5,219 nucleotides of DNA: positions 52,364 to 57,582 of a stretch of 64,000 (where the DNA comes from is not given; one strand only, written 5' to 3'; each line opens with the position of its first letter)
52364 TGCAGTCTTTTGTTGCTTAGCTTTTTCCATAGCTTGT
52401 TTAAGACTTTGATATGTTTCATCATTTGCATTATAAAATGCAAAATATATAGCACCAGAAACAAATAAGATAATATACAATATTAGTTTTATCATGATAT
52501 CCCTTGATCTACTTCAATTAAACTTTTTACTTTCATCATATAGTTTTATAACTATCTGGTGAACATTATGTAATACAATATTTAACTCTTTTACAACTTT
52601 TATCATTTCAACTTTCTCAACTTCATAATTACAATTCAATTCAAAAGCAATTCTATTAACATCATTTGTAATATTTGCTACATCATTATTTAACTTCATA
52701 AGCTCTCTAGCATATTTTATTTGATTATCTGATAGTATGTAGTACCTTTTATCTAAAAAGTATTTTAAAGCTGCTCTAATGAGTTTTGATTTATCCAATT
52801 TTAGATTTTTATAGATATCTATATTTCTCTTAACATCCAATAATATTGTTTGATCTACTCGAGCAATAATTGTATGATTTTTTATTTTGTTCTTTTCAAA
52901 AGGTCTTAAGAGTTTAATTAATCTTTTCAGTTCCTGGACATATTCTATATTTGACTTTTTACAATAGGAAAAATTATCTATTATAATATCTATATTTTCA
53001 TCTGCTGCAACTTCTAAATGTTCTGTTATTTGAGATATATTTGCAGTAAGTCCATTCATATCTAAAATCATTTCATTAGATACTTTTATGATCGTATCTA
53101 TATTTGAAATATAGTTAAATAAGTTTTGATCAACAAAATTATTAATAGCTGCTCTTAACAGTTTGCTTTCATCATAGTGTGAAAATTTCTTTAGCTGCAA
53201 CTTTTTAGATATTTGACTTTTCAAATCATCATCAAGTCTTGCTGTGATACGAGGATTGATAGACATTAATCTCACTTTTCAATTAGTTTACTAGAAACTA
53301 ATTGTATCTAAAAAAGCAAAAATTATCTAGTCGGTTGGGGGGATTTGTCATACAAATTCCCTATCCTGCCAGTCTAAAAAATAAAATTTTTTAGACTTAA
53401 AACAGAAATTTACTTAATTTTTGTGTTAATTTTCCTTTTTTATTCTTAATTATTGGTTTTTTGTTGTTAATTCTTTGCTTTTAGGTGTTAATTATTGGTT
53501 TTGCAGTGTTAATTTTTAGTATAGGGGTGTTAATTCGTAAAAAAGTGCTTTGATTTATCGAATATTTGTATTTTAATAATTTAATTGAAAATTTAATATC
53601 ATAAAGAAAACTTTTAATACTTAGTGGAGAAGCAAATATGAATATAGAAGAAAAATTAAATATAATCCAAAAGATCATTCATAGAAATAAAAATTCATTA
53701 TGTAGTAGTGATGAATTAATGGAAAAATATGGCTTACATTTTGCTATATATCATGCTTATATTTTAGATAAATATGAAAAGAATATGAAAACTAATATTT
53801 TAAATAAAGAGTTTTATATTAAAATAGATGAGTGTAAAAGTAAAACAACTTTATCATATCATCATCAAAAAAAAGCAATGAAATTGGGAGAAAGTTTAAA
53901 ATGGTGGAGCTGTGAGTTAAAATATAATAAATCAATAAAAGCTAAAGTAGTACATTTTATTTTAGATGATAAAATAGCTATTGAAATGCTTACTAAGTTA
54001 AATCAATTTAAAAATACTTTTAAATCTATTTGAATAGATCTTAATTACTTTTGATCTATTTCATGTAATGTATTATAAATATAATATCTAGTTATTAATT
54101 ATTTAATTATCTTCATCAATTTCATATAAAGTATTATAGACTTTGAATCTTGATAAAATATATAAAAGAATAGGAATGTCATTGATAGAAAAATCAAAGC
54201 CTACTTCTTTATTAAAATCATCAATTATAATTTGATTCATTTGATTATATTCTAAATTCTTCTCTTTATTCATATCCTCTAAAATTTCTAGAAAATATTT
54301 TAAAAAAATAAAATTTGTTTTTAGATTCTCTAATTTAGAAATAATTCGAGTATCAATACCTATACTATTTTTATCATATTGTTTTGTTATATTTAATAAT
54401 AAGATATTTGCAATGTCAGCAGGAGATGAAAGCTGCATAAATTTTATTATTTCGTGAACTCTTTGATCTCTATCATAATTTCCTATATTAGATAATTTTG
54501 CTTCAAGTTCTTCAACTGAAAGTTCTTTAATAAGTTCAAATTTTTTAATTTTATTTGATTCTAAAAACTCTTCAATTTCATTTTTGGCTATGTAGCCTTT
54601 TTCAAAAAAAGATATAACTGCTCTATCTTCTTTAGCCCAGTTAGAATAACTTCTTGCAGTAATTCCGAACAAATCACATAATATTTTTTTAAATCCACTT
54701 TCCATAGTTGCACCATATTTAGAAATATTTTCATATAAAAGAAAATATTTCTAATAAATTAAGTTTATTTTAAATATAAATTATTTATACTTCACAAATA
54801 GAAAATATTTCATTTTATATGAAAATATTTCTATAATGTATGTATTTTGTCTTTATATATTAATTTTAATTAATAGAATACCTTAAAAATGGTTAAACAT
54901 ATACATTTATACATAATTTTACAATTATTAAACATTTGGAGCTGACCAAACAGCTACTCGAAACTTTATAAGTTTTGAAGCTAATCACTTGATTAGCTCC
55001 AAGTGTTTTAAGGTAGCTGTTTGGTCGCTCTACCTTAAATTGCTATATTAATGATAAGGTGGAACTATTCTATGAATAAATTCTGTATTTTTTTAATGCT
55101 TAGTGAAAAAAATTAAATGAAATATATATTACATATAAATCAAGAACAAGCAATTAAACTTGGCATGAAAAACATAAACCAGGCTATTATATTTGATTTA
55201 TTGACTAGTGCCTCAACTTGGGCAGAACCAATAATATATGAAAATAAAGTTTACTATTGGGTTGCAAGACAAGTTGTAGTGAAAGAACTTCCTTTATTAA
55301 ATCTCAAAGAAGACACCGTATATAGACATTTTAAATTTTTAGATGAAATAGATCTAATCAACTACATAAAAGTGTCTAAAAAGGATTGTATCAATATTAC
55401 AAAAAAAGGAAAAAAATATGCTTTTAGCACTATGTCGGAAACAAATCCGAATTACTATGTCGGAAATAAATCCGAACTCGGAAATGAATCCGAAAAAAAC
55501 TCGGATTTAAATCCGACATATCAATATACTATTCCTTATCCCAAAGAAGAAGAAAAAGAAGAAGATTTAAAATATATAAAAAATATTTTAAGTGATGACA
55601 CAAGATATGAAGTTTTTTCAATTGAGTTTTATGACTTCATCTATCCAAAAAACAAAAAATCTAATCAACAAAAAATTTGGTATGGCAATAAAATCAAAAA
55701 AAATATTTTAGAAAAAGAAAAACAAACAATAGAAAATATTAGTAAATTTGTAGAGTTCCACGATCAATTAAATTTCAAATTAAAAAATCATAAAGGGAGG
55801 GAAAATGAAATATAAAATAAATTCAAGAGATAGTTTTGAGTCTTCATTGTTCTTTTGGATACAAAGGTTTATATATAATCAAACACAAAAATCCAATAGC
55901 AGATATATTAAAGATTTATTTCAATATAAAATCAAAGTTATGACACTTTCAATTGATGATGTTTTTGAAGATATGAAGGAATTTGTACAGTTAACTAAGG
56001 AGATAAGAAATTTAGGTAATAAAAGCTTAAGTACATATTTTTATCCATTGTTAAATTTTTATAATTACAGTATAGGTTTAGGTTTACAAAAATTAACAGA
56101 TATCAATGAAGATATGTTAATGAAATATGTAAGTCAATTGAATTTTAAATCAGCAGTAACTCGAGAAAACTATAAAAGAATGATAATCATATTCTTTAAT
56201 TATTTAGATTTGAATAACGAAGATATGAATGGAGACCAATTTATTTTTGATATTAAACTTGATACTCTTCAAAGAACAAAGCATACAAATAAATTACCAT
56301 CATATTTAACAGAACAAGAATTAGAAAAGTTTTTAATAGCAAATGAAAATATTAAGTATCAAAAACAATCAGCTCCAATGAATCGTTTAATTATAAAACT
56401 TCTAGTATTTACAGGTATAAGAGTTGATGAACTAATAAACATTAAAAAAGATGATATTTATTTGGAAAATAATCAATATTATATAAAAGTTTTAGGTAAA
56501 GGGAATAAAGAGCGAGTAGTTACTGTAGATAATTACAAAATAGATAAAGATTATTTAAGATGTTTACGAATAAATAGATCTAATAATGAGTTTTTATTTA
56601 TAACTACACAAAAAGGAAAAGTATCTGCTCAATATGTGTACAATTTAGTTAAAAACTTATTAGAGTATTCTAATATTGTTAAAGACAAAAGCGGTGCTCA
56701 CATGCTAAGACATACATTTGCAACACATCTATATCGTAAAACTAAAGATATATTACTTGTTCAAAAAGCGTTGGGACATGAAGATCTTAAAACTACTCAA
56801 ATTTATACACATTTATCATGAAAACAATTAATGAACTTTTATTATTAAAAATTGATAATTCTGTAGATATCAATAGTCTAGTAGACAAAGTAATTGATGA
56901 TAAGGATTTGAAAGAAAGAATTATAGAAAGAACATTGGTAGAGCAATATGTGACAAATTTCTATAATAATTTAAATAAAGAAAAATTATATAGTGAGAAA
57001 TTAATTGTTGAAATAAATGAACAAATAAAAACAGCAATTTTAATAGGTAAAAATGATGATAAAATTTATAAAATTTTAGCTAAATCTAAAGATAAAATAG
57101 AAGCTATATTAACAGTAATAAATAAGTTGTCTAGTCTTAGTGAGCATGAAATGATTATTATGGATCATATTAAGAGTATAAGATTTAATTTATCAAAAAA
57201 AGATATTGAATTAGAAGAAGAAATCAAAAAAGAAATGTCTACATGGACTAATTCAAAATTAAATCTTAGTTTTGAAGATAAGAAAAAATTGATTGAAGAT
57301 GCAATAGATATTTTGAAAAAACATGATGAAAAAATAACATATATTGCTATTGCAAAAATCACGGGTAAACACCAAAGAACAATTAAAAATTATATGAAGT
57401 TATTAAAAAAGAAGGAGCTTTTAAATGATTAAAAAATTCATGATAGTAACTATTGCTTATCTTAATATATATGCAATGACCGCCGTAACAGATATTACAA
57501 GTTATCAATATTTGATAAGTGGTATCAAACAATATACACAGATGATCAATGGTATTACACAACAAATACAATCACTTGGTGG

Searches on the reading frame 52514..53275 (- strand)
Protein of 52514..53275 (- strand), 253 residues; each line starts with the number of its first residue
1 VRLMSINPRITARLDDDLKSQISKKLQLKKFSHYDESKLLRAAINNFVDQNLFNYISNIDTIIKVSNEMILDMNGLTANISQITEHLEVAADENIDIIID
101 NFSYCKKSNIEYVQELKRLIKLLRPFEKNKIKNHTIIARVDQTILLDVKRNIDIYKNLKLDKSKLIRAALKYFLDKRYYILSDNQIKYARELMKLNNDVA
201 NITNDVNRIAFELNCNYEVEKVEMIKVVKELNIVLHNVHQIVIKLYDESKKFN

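Call 57: search_protein_families(library=pfam, proteins=[window:52514-53275:-], max_evalue=0.01)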
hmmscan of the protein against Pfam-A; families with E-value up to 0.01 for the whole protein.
window:52514-53275:- (253 aa): 2 families
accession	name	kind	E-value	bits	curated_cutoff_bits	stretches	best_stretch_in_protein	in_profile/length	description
PF01402.27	RHH_1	-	0.0017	18.7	20.5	0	160-176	23-39/39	Ribbon-helix-helix protein, copG family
PF10929.13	DUF2811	-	0.0051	17.5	26.6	0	28-51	18-41/57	Protein of unknown function (DUF2811)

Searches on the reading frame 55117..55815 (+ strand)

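Call 57: search_protein_families(library=pfam, proteins=[window:55117-55815:+], max_evalue=0.01)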
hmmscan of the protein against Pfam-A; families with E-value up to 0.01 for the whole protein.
window:55117-55815:+ (232 aa): 1 family
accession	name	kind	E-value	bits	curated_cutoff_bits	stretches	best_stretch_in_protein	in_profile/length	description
PF17839.6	CNP_C_terminal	-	0.00084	20.4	27.8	1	90-162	41-106/108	C-terminal domain of cyclic nucleotide phosphodiesterase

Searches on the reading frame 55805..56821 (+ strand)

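Call 57: search_protein_families(library=pfam, proteins=[window:55805-56821:+], max_evalue=0.01)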
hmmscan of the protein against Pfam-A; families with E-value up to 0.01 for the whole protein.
window:55805-56821:+ (338 aa): 3 families
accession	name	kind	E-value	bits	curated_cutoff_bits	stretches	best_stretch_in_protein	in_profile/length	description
PF00589.27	Phage_integrase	-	4.3e-33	114.9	27.1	1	167-337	2-168/172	Phage integrase family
PF18644.7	Phage_int_SAM_6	-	2.3e-21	76.6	27.5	1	7-138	2-132/132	Phage integrase SAM-like domain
PF16795.10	Phage_integr_3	-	0.0046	17.3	27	1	181-289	11-121/161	Archaeal phage integrase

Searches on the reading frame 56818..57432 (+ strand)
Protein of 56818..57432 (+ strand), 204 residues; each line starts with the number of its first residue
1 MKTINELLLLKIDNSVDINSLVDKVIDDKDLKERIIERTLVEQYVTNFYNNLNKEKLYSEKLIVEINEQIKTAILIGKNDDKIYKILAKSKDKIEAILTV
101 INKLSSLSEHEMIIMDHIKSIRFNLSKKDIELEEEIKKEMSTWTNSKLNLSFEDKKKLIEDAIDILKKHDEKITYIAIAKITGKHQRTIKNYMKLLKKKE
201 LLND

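Call 57: search_protein_families(library=pfam, proteins=[window:56818-57432:+], max_evalue=0.01)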
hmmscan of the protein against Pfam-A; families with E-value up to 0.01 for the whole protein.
window:56818-57432:+ (204 aa): 2 families
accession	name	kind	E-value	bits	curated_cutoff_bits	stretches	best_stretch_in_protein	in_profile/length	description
PF03444.21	HrcA_DNA-bdg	-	0.0013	18.8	21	1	155-202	6-53/79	Winged helix-turn-helix transcription repressor, HrcA DNA-binding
PF08279.18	HTH_11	-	0.0041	17.4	25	0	161-199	4-42/55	HTH domain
